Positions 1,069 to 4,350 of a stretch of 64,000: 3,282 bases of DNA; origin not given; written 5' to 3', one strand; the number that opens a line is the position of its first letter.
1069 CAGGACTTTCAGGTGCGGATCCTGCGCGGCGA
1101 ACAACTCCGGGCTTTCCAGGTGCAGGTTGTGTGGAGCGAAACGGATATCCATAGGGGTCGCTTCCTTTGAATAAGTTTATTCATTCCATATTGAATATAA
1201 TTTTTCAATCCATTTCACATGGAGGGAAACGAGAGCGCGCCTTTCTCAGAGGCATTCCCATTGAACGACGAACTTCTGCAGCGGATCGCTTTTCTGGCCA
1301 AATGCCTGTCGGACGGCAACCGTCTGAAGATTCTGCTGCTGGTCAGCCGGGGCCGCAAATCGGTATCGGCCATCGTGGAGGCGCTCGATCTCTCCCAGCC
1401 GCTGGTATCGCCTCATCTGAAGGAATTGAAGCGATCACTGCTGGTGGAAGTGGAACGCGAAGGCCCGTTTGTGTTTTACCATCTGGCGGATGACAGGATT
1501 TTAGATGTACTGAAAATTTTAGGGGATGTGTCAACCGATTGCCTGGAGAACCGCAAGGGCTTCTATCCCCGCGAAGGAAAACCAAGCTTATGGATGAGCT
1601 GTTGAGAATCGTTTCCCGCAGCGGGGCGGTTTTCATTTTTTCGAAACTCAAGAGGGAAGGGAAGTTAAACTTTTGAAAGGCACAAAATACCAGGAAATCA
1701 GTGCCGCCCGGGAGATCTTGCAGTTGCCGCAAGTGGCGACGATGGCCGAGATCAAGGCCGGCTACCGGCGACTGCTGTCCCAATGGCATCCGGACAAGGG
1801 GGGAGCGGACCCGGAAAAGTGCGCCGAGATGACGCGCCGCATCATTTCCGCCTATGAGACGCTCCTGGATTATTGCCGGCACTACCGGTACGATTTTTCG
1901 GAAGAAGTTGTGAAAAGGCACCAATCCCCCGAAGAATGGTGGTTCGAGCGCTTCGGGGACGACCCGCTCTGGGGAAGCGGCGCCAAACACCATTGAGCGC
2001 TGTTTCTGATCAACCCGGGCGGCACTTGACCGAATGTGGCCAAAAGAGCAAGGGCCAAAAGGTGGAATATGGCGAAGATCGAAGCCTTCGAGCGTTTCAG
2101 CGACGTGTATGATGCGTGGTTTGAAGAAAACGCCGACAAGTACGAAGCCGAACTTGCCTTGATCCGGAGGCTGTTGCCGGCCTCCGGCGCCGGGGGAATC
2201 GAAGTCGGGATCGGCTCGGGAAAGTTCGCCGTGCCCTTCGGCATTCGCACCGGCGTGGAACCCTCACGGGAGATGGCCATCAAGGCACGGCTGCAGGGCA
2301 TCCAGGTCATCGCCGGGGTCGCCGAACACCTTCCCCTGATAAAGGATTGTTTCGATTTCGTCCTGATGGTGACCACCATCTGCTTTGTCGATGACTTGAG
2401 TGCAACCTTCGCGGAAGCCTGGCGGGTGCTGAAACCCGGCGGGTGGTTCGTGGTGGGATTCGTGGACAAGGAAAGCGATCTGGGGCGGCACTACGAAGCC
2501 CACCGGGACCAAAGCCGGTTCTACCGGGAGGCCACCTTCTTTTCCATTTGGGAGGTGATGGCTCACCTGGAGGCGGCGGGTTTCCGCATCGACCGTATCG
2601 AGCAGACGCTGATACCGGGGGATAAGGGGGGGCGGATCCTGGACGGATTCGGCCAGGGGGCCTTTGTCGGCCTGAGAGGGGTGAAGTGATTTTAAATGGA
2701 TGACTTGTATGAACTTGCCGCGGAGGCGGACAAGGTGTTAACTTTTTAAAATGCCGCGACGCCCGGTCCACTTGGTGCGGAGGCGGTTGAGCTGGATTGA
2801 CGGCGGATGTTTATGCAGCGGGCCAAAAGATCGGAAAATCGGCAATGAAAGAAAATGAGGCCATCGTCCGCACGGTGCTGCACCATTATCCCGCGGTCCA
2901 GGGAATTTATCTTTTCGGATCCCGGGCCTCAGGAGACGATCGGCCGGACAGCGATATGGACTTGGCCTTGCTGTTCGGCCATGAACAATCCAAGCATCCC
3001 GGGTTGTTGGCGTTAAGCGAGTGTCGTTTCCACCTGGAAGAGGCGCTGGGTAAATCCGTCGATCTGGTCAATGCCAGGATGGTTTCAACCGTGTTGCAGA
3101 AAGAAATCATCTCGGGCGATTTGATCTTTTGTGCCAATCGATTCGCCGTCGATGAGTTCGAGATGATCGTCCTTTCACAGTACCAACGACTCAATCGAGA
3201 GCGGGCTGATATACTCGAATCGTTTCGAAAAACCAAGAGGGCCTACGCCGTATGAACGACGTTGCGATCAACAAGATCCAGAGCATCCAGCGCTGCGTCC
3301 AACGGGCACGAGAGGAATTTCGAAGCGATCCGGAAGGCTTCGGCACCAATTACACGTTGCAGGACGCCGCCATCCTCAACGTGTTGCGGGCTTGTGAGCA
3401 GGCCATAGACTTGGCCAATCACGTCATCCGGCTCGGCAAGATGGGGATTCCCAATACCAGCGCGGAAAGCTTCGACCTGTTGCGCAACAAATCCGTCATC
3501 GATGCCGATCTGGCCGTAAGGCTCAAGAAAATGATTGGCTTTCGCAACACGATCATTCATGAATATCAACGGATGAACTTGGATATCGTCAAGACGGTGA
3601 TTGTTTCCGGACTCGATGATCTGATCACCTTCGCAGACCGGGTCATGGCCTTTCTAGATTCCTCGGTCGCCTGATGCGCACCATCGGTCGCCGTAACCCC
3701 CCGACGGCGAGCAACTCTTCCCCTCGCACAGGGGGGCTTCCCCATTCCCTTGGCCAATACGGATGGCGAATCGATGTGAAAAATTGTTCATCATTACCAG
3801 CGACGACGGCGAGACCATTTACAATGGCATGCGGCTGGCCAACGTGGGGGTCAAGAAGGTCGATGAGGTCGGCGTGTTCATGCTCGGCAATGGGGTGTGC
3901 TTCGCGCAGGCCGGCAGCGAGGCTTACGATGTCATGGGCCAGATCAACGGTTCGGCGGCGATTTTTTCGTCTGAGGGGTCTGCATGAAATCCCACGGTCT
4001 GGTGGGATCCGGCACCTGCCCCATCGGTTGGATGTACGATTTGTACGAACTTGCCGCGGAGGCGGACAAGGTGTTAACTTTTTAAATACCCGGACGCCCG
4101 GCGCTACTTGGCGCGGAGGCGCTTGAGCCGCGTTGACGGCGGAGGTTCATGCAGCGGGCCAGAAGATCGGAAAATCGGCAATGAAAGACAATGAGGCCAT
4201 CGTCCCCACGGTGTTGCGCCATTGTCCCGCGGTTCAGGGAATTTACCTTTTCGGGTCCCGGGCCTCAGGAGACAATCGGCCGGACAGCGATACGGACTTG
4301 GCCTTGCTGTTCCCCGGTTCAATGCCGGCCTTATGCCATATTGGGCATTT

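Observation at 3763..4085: DsrE-like gene: TGA at the first Cys of C-G-x-C followed by an fdhF-like SECIS hairpin, combined with an apparent 1-nt frameshift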

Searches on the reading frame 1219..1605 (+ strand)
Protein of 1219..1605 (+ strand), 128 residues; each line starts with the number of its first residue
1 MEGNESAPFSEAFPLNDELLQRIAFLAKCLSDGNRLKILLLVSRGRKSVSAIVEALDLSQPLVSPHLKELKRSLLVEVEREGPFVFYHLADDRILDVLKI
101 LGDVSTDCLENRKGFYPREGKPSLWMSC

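Call 70: search_protein_families(library=pfam, proteins=[window:1219-1605:+], max_evalue=0.01)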
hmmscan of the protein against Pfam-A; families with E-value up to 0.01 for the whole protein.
window:1219-1605:+ (128 aa): 5 families
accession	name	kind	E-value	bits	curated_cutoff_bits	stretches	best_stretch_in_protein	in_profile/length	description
PF01022.26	HTH_5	-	1.3e-10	41.4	22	1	32-77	1-46/47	Bacterial regulatory protein, arsR family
PF12840.13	HTH_20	-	1.3e-07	31.9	27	1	30-79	1-51/51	Helix-turn-helix domain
PF01978.25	TrmB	-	0.00074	19.8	25.6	1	40-87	16-63/68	Sugar-specific transcriptional regulator TrmB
PF12802.13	MarR_2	-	0.00086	19.9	27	1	38-81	10-55/61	MarR family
PF24034.1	DUF7343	-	0.0029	17.9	27.6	1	30-82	2-54/62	Domain of unknown function (DUF7343)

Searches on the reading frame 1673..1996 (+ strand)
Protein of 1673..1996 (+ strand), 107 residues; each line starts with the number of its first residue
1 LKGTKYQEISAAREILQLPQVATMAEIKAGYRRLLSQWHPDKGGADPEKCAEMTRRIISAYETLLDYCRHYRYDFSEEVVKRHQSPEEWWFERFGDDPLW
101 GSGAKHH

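Call 70: search_protein_families(library=pfam, proteins=[window:1673-1996:+], max_evalue=0.01)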
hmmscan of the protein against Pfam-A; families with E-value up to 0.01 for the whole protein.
window:1673-1996:+ (107 aa): 1 family
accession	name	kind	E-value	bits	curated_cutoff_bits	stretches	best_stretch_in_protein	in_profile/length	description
PF00226.36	DnaJ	-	2.9e-12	46.9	27.8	1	14-74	4-63/63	DnaJ domain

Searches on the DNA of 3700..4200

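Call 53: search_rna_families(source=window, start=3700, end=4200, threshold=evalue, max_evalue=10)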
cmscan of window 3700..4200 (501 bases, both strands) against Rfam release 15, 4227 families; matches with E-value up to 10: 2.
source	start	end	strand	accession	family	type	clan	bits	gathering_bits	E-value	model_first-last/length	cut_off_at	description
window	3751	3799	-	RF00016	SNORD14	Gene; snRNA; snoRNA; CD-box;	-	16.4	64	2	1-111/111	no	Small nucleolar RNA SNORD14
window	3764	3799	-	RF01526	ceN106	Gene; snRNA; snoRNA; CD-box;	-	15.2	60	2.9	1-77/77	no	C. elegans snoRNA ceN106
